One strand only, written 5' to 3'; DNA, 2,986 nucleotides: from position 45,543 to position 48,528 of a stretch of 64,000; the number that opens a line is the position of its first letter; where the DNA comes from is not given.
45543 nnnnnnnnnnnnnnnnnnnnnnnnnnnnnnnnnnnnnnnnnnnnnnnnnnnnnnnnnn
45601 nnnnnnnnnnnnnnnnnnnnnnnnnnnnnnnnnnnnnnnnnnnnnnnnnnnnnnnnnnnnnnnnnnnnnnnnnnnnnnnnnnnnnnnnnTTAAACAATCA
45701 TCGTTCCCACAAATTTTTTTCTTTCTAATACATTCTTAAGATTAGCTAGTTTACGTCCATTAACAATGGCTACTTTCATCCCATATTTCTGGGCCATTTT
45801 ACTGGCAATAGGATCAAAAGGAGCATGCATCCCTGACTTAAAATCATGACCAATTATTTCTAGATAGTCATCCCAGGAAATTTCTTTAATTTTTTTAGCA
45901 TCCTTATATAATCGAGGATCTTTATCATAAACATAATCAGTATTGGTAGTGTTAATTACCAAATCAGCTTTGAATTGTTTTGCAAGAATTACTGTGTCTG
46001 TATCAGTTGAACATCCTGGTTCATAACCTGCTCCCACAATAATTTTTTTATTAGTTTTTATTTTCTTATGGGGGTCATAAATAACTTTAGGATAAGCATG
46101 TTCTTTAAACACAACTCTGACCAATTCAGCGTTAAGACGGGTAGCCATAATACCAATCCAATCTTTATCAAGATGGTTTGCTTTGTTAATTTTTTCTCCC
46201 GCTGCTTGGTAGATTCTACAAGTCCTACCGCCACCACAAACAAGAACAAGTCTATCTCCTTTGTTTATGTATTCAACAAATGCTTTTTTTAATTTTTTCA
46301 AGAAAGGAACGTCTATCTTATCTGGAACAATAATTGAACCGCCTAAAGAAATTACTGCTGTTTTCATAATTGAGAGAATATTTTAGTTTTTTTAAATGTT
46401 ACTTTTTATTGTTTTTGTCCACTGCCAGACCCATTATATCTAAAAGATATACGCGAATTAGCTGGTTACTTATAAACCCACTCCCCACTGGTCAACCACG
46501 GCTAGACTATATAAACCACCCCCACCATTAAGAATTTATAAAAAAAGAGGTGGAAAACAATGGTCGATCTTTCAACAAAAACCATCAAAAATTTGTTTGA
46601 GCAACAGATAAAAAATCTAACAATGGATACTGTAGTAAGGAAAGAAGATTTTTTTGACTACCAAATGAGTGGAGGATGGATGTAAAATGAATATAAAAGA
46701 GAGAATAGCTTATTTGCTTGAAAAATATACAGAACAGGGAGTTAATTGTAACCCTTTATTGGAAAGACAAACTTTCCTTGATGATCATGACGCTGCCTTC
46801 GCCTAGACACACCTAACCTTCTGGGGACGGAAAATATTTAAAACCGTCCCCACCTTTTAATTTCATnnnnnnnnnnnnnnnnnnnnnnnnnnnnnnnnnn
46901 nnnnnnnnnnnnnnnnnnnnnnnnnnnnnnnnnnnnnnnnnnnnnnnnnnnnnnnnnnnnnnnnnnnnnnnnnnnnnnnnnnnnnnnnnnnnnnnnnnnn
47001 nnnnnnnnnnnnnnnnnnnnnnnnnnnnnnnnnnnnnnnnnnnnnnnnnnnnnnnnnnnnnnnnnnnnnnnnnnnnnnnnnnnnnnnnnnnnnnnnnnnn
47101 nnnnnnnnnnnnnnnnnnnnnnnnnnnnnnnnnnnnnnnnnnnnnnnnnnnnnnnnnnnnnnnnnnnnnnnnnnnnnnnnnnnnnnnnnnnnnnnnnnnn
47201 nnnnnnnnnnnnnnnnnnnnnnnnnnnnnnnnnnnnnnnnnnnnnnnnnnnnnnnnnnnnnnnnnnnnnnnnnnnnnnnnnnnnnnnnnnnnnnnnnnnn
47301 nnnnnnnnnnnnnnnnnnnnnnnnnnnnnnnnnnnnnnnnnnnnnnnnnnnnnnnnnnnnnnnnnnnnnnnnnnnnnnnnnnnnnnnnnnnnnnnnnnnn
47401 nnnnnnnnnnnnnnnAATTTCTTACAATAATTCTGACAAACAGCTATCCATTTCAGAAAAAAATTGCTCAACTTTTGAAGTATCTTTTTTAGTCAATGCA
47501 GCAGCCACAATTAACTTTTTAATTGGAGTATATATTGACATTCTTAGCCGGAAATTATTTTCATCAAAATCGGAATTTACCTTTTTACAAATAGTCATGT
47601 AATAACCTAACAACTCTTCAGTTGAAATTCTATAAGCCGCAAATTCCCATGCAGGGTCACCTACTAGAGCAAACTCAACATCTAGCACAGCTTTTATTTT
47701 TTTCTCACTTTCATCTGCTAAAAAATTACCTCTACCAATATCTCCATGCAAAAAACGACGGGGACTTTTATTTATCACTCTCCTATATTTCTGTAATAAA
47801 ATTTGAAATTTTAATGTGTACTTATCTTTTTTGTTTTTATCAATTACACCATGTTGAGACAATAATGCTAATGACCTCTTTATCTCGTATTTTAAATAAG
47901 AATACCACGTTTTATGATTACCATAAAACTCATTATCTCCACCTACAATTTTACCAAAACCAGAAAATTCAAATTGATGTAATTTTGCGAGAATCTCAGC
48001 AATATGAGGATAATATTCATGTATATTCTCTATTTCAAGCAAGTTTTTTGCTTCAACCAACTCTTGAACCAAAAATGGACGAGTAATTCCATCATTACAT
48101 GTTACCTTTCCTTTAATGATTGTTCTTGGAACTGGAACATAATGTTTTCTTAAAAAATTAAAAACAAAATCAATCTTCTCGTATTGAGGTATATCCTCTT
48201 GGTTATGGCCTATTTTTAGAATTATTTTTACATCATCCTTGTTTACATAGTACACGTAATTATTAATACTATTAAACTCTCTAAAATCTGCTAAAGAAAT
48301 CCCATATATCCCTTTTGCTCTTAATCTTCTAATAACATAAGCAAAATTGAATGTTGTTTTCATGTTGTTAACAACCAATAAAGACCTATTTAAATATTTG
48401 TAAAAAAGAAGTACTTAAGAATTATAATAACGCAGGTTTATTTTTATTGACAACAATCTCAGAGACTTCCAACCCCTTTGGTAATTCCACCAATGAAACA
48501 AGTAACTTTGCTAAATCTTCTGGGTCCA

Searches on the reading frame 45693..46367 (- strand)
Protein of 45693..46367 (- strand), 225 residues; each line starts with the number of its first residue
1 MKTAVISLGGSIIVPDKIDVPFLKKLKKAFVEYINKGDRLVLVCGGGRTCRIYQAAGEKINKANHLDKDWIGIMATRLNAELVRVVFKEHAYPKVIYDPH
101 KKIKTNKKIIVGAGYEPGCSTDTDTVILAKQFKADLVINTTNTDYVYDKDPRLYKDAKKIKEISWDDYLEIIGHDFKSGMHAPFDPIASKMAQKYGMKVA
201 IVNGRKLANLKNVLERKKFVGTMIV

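Call 34: search_protein_families(library=pfam, proteins=[window:45693-46367:-], max_evalue=0.0001)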
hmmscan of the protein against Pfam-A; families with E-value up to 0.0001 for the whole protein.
window:45693-46367:- (225 aa): 1 family
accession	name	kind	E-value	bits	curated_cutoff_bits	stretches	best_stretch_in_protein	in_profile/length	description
PF00696.33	AA_kinase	-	5.7e-31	108.5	24.9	1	2-203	1-234/234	Amino acid kinase family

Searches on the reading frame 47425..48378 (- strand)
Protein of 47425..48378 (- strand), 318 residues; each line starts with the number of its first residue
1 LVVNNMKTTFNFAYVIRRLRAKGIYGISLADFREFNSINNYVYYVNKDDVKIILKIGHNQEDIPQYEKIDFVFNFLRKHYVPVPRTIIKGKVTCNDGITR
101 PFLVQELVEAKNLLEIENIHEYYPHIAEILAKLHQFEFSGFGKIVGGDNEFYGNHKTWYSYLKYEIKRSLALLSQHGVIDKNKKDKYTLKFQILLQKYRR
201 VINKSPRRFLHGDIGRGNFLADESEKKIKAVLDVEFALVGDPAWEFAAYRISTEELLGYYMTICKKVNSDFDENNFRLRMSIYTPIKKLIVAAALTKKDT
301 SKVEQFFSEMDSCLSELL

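Call 34: search_protein_families(library=pfam, proteins=[window:47425-48378:-], max_evalue=0.0001)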
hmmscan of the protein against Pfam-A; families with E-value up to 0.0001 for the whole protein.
window:47425-48378:- (318 aa): 1 family
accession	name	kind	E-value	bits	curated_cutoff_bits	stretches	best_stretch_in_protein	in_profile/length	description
PF01636.29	APH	-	1.2e-20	74.7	23.2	1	33-247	3-207/239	Phosphotransferase enzyme family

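Call 54: search_protein_families(library=pfam, proteins=[window:47425-48378:-], max_evalue=0.0001)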
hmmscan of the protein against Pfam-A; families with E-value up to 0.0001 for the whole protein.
window:47425-48378:- (318 aa): 1 family
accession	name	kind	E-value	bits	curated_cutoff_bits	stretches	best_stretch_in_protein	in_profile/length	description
PF01636.29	APH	-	1.2e-20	74.7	23.2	1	33-247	3-207/239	Phosphotransferase enzyme family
